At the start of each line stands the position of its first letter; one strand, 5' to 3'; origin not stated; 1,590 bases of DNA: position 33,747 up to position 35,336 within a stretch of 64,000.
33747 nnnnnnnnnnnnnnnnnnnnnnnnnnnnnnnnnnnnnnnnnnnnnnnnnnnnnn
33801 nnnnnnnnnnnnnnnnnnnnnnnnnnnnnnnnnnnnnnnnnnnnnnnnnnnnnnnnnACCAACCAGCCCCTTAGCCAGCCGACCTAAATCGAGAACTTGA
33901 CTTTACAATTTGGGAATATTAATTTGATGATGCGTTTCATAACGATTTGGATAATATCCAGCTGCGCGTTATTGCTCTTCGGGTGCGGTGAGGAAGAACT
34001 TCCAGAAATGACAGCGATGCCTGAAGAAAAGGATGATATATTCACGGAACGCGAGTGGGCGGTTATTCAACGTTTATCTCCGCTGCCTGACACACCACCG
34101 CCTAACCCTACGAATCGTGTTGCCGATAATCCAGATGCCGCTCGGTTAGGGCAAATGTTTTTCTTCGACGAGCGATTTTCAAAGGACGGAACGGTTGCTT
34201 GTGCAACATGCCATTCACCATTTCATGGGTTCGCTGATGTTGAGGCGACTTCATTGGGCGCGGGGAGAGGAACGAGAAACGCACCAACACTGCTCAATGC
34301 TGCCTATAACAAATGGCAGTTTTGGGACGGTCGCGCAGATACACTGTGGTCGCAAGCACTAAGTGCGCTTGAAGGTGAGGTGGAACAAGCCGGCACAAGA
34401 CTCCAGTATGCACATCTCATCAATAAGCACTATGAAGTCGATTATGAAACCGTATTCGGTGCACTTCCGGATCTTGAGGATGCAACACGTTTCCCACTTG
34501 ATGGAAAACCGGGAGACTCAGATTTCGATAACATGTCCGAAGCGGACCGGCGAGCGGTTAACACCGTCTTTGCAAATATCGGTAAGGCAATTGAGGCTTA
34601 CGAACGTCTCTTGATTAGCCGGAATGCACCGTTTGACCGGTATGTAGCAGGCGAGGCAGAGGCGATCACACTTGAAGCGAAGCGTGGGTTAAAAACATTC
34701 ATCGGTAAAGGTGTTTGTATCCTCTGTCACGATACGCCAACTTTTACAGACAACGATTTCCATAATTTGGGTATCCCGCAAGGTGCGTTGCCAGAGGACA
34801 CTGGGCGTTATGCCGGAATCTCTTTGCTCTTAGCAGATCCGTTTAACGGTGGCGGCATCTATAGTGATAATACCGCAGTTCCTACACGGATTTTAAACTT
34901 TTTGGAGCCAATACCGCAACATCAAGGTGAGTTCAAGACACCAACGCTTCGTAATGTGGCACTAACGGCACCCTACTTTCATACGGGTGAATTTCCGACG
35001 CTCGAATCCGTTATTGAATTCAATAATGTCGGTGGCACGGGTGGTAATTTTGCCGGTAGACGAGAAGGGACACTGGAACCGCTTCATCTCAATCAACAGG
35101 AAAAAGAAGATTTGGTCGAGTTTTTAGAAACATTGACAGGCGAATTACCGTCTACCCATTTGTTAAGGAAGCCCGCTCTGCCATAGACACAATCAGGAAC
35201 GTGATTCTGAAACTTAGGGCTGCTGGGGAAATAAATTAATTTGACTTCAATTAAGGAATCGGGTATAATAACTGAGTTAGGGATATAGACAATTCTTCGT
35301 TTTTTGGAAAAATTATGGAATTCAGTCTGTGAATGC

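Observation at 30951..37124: Co-oriented cluster of FGE-like enzymes, a MauG-type di-haem peroxidase and three paralogous secreted proteins: candidate periplasmic protein-maturation module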

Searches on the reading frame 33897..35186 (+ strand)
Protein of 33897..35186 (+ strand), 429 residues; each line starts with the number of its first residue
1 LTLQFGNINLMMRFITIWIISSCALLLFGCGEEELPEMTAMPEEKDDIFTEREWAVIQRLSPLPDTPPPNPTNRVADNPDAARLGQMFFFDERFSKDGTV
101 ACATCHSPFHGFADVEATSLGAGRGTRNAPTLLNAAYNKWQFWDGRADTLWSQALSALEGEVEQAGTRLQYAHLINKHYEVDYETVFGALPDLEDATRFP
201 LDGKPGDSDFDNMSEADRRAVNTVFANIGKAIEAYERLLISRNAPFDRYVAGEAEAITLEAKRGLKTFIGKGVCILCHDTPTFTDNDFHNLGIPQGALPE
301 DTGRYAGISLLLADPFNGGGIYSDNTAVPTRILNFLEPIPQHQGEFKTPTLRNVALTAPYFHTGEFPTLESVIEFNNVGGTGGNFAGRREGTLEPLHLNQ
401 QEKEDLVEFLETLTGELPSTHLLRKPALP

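Call 3: search_protein_families(library=pfam, proteins=[window:33897-35186:+], max_evalue=1)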
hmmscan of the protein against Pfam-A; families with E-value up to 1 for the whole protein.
window:33897-35186:+ (429 aa): 6 families
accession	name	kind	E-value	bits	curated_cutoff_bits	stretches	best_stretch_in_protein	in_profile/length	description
PF03150.19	CCP_MauG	-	2.9e-42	145.2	25.6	1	80-254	2-148/149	Di-haem cytochrome c peroxidase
PF21419.2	RoxA-like_Cyt-c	-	0.00018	21.5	26.7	1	348-374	4-30/39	RoxA-like, cytochrome c-like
PF00034.26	Cytochrom_C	-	0.0018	20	21.3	0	349-413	28-89/90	Cytochrome c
PF09086.16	DUF1924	-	0.15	12.9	22.5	1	81-107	7-34/96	Domain of unknown function (DUF1924)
PF14522.11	Cytochrome_C7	-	0.23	11.7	24.8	0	94-110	7-24/67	Cytochrome c7 and related cytochrome c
PF09699.15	Paired_CXXCH_1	-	0.34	11.1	20.6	0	98-108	28-38/41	Doubled CXXCH motif (Paired_CXXCH_1)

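Call 4: search_protein_families(library=ncbifam, proteins=[window:33897-35186:+], max_evalue=1)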
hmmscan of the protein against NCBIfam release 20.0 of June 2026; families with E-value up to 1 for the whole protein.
window:33897-35186:+ (429 aa): 6 families
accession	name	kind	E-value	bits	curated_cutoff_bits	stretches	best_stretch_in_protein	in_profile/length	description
TIGR03791.1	TTQ_mauG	equivalog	1.6e-47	162.1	443.85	3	228-304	126-199/291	tryptophan tryptophylquinone biosynthesis enzyme MauG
TIGR04039.1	MXAN_0977_Heme2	hypoth_equivalog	2.1e-45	155.2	362.85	1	78-416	5-324/336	MbnH family di-heme enzyme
TIGR03981.2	SAM_quin_mod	hypoth_equivalog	4.9e-32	111.3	340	3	213-298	217-304/411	His-Xaa-Ser system-associated MauG-like protein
NF052341.1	hydrazine_gamma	equivalog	1.1e-10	41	625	2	231-413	171-339/339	hydrazine synthase subunit gamma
NF052342.1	hydrazine_BC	exception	2.5e-07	29.3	1250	1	231-413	522-690/690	hydrazine synthase subunit beta-gamma fusion subunit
NF051462.1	RoxC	equivalog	0.0098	14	900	1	346-374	653-681/812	putative rubber dioxygenase RoxC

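Call 18: search_solved_structures(query=window:33897-35186:+, max_evalue=0.00001, show_alignments=3)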
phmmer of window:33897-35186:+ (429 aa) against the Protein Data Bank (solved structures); distinct sequences matched with E-value up to 0.00001: 30.
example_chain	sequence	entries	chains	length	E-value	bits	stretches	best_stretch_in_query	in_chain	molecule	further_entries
4aao_A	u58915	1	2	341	5.1e-40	140.9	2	60-164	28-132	CYTOCHROME C551 PEROXIDASE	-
4aal_A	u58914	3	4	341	9.2e-40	140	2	60-164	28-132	CYTOCHROME C551 PEROXIDASE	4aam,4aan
2c1u_A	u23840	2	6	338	1.7e-39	139.1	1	70-305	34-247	DI-HAEM CYTOCHROME C PEROXIDASE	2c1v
3hq6_A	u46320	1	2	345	4.1e-36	128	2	62-186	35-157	Cytochrome c551 peroxidase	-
3hq9_A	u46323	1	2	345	5.7e-36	127.5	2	62-186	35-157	Cytochrome c551 peroxidase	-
1nml_A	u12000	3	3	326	3.8e-35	124.8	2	60-168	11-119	di-haem cytochrome c peroxidase | Cytochrome c peroxidase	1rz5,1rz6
3hq8_A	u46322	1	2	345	3.9e-35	124.8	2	62-187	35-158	Cytochrome c551 peroxidase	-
3hq7_A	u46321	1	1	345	3.8e-34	121.5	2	62-192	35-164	Cytochrome c551 peroxidase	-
1eb7_A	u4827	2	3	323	7.9e-34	120.5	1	81-293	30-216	CYTOCHROME C551 PEROXIDASE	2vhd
3o5c_A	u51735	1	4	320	1e-33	120.1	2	77-164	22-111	Cytochrome c551 peroxidase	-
1iqc_A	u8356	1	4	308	1.6e-33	119.5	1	71-188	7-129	di-heme peroxidase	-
1zzh_A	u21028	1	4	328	4.5e-33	118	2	78-167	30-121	cytochrome c peroxidase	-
9qdt_A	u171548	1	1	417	8.4e-31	110.5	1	31-163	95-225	Probable cytochrome c peroxidase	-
6e1c_A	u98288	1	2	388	3.1e-30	108.6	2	224-416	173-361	Di-heme enzyme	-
6qkn_A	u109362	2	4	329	2.2e-24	89.3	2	79-171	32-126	Cytochrome-c peroxidase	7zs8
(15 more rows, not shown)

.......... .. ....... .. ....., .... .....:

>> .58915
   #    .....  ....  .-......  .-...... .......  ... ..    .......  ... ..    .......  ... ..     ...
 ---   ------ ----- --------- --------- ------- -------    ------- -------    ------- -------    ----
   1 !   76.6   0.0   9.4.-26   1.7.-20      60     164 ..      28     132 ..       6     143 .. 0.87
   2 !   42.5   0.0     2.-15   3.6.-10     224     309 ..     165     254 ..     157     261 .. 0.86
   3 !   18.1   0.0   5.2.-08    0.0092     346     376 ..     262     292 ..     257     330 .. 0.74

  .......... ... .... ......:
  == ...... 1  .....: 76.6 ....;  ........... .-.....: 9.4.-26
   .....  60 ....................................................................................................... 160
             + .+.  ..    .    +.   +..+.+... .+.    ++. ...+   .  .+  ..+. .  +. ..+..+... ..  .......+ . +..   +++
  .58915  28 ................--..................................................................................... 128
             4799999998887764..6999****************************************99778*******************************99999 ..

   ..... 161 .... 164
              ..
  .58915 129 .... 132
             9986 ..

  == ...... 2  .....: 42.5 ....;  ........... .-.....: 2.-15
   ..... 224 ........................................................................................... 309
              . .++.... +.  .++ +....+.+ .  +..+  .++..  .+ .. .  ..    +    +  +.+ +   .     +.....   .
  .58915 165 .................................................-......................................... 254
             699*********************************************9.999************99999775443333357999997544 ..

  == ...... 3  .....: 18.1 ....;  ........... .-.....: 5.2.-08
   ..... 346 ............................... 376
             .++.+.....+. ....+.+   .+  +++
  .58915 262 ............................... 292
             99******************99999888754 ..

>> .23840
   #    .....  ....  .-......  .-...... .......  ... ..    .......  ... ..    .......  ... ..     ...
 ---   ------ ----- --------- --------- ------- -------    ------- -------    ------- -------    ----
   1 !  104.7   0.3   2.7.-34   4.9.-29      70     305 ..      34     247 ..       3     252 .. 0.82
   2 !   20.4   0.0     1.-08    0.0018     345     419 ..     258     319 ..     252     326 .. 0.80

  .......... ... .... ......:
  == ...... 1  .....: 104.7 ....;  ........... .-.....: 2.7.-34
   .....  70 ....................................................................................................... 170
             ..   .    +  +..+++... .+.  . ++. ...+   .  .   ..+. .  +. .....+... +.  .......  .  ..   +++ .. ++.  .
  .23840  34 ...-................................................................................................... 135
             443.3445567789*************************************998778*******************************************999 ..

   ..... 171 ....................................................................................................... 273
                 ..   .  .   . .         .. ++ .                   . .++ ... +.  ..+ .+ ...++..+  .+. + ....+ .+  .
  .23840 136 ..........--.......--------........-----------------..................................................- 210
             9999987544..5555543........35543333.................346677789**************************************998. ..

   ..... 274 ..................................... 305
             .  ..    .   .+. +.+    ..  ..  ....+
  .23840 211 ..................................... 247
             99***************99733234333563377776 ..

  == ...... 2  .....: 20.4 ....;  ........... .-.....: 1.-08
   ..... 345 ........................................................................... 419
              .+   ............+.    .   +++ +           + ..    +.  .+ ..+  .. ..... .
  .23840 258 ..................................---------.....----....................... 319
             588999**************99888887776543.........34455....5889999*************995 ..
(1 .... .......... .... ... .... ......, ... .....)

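Call 38: find_homologous_proteins(query=window:33897-35186:+, max_evalue=1e-20)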
Query window:33897-35186:+ (429 aa): 7612 proteins with E <= 1e-20 among 8000 candidates; the best 120 are listed.
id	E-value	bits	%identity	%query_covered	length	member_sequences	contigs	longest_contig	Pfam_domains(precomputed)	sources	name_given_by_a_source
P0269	3.7e-288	973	100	98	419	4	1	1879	PF03150.20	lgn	-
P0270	3.5e-250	848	87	97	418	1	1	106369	PF03150.20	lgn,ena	-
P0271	1.7e-247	839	86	97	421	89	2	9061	PF03150.20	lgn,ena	-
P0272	2.5e-246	836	83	98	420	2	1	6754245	PF03150.20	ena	-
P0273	1.3e-243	827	83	98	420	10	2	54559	PF03150.20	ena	-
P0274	4.2e-243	825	83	98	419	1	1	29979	PF03150.20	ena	-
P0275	4.2e-243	825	84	98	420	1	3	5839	PF03150.20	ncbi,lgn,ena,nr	ncbi:cytochrome-c peroxidase [Candidatus Poribacteria bacterium]|nr:cytochrome-c peroxidase [Candida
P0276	9.2e-243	824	87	94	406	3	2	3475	PF03150.20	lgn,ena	-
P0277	2.6e-242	822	83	97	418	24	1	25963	PF03150.20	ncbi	-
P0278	1.2e-241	820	83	98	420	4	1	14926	PF03150.20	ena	-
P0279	2.8e-241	819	83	98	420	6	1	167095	PF03150.20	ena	-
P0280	5.3e-241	818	83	99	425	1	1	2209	PF03150.20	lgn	-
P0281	7.0e-241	818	83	97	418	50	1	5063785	PF03150.20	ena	-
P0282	8.4e-241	817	82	99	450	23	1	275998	PF03150.20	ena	-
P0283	2.9e-240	816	82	98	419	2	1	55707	PF03150.20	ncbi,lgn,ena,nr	ncbi:MAG: cytochrome-c peroxidase [Candidatus Poribacteria bacterium]|nr:cytochrome-c peroxidase [Ca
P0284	3.1e-240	816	82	98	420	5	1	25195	PF03150.20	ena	-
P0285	8.7e-239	811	81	99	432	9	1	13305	PF03150.20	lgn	-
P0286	1.9e-238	810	82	97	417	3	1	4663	PF03150.20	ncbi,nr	ncbi:MAG: cytochrome-c peroxidase [Candidatus Poribacteria bacterium]|nr:cytochrome-c peroxidase [Ca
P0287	2.5e-238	809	83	97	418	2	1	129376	PF03150.20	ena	-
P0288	1.9e-237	806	83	97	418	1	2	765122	PF03150.20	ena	-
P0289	2.3e-237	806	82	97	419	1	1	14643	PF03150.20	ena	-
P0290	5.1e-237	805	82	98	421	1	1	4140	PF03150.20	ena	-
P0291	1.4e-236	803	88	91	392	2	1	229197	PF03150.20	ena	-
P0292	2.3e-235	800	81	99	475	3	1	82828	PF03150.20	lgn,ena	-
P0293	2.7e-235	799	87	91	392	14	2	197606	PF03150.20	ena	-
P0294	7.6e-235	798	82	97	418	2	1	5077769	PF03150.20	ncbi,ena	-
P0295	2.0e-234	796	86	91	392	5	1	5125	PF03150.20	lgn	-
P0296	9.6e-234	794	81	98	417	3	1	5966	PF03150.20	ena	-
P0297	1.8e-232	790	86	91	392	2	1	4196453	PF03150.20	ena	-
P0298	2.0e-232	790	84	94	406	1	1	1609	PF03150.20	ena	-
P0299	3.2e-232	789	86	91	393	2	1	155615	PF03150.20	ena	-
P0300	6.6e-230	782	83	94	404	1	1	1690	PF03150.20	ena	-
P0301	8.8e-230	781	86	91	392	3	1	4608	PF03150.20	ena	-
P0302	1.0e-226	771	86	90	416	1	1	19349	PF03150.20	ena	-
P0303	8.7e-225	765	85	91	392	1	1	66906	PF03150.20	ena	-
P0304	2.0e-219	747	77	96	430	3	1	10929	PF03150.20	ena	-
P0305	5.4e-219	746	77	97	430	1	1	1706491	PF03150.20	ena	-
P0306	6.8e-219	745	84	87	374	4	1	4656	PF03150.20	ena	-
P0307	7.8e-219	745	77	97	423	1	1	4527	PF03150.20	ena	-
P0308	2.1e-218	744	77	97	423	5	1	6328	PF03150.20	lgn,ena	-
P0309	4.3e-218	743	76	98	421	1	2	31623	PF03150.20,PF00034.27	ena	-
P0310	4.5e-218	743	76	98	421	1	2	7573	PF03150.20,PF00034.27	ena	-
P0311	6.8e-218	742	77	97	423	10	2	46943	PF03150.20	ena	-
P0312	7.3e-218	742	76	97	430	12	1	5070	PF03150.20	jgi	-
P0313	7.9e-218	742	76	97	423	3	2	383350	PF03150.20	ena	-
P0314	2.5e-217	740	81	91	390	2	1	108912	PF03150.20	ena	-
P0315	5.8e-217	739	76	97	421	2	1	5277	PF03150.20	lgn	-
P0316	1.1e-216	738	76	97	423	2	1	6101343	PF03150.20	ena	-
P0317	1.9e-216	737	77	97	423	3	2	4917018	PF03150.20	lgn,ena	-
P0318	2.2e-216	737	76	97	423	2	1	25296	PF03150.20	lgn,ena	-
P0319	2.8e-216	737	75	97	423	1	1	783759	PF03150.20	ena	-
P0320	4.2e-216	736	75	97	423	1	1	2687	PF03150.20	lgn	-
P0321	4.7e-216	736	76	98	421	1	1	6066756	PF03150.20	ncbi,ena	-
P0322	1.4e-215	734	75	97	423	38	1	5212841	PF03150.20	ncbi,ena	-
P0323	1.5e-215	734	75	97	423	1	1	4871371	PF03150.20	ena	-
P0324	1.8e-215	734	76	98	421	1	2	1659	PF03150.20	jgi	jgi:cytochrome c peroxidase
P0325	2.1e-215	734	76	98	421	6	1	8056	PF03150.20,PF00034.27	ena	-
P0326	2.2e-215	734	76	97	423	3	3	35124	PF03150.20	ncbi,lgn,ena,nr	ncbi:MAG: cytochrome-c peroxidase [Candidatus Poribacteria bacterium]|nr:cytochrome-c peroxidase [Ca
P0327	2.6e-215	733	76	97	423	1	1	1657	PF03150.20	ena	-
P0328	9.9e-215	732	77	97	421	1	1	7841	PF03150.20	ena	-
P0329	1.2e-214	731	77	97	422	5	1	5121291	PF03150.20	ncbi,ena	-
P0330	1.8e-214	731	75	97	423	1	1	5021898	PF03150.20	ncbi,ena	-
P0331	2.9e-214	730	75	97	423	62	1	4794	PF03150.20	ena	-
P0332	4.5e-214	729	75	97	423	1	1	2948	PF03150.20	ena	-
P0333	9.2e-214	728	75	98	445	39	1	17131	PF03150.20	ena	-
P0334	2.1e-213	727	75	97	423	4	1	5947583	PF03150.20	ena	-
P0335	2.5e-213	727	74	97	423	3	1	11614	PF03150.20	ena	-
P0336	2.7e-213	727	75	97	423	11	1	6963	PF03150.20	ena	-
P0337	3.6e-213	726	74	97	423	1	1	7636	PF03150.20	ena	-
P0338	4.0e-213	726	75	97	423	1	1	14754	PF03150.20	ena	-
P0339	6.6e-213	725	74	97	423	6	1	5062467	PF03150.20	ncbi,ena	-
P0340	6.7e-213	725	75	97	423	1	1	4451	PF03150.20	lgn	-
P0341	7.6e-213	725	74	97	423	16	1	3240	PF03150.20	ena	-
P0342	1.5e-212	724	74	98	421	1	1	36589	PF03150.20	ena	-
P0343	1.7e-212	724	74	97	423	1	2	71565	PF03150.20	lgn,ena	-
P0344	2.2e-212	724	74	97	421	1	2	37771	PF03150.20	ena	-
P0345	2.2e-212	724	74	97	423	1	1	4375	PF03150.20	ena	-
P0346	2.4e-212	724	74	97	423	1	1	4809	PF03150.20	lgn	-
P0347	2.5e-212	724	75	97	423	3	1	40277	PF03150.20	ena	-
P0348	2.7e-212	723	74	100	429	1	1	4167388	PF03150.20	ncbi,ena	-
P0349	3.5e-212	723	75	97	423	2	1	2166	PF03150.20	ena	-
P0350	5.5e-212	722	75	97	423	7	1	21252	PF03150.20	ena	-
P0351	6.2e-212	722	74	97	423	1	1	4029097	PF03150.20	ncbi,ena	-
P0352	8.7e-212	722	74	97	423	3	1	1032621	PF03150.20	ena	-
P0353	1.0e-211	722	74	97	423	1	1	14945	PF03150.20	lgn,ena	-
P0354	1.1e-211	721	75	97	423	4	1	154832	PF03150.20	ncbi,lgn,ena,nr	ncbi:cytochrome-c peroxidase [Candidatus Poribacteria bacterium]|nr:cytochrome-c peroxidase [Candida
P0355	1.8e-211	721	74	97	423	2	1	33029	PF03150.20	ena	-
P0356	1.8e-211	721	75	98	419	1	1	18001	PF03150.20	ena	-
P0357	2.1e-211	721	77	94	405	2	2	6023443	PF03150.20,PF00034.27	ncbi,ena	-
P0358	2.6e-211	720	74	97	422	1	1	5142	PF03150.20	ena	-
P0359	5.5e-211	719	75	97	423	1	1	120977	PF03150.20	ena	-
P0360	5.9e-211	719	75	97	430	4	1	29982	PF03150.20,PF00034.27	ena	-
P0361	7.1e-211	719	75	97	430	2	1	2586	PF03150.20,PF00034.27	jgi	-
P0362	1.7e-210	718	74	97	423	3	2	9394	PF03150.20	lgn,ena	-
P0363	2.1e-210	717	75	97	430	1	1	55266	PF03150.20,PF00034.27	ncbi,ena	-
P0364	2.8e-210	717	75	98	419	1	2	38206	PF03150.20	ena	-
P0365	5.9e-210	716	75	97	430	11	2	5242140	PF03150.20,PF00034.27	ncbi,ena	-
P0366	1.4e-209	715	75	98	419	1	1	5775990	PF03150.20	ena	-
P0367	2.5e-209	714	73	97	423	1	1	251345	PF03150.20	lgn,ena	-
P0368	5.8e-209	712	73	97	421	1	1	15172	PF03150.20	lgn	-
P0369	1.4e-208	711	74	97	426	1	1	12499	PF03150.20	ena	-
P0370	3.5e-208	710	72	100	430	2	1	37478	PF03150.20,PF00034.27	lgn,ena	-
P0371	3.7e-208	710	74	97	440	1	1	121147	PF03150.20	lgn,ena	-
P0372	6.3e-208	709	75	96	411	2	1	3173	PF03150.20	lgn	-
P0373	7.3e-208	709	73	97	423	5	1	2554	PF03150.20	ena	-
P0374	9.6e-208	708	74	97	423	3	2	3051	PF03150.20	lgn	-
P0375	5.4e-206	703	75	93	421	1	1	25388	PF03150.20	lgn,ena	-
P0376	8.2e-206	702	78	89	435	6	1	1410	PF03150.20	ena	-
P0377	8.2e-206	702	73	97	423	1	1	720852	PF03150.20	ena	-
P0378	1.9e-205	701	74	93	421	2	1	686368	PF03150.20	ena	-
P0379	2.1e-204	697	72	98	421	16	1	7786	PF03150.20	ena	-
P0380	4.1e-204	697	74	93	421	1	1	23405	PF03150.20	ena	-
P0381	4.7e-204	696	78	89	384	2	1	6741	PF03150.20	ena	-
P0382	2.7e-203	694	73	93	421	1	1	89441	PF03150.20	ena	-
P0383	6.9e-203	692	73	97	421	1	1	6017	PF03150.20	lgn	-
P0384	2.2e-202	691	75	90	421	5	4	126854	PF03150.20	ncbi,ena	-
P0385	3.2e-202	690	87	80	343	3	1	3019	PF03150.20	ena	-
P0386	7.6e-200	682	71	97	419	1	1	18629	PF03150.20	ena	-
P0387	9.0e-200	682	72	97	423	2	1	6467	PF03150.20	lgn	-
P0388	1.7e-199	681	71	97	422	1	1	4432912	PF03150.20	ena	-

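Call 83: predict_structure(alignment_id=A2)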
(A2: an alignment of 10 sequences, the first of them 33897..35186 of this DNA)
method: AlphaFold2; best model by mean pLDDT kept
length: 429 residues; sequences in the alignment: 10
mean_pLDDT: 42.7   pTM: 0.39
mean pLDDT of the five models: 42.7, 39.2, 39.0, 38.8, 38.3
residues with pLDDT >= 90: 0; 70-90: 50; 50-70: 70; < 50: 309
segments of 3 or more residues with pLDDT < 50: 1-7, 28-73, 98-164, 202-204, 239-252, 257-398, 400-429
pLDDT, mean of each block of 10 residues (from residue 1): 46 74 54 28 40 42 35 59 66 53 38 26 25 26 27 34 53 79 86 65 54 74 69 55 40 49 41 29 26 25 31 29 30 27 25 25 34 34 27 38 44 39 32
secondary structure, 60 per line:
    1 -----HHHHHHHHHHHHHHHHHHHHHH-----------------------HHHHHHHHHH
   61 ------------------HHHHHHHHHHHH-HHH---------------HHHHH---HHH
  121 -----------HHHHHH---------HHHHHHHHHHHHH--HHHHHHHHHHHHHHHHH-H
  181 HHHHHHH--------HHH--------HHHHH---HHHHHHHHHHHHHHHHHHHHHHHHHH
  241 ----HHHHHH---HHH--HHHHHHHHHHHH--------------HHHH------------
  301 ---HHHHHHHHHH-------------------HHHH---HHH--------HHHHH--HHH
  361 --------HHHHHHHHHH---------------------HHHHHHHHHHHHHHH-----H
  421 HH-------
elements in order: H6-27 H51-60 H79-90 H110-114 H132-137 H147-159 H162-178 H180-187 H207-211 H215-240 H245-250 H259-270 H285-288 H304-313 H333-336 H351-355 H369-378 H400-414
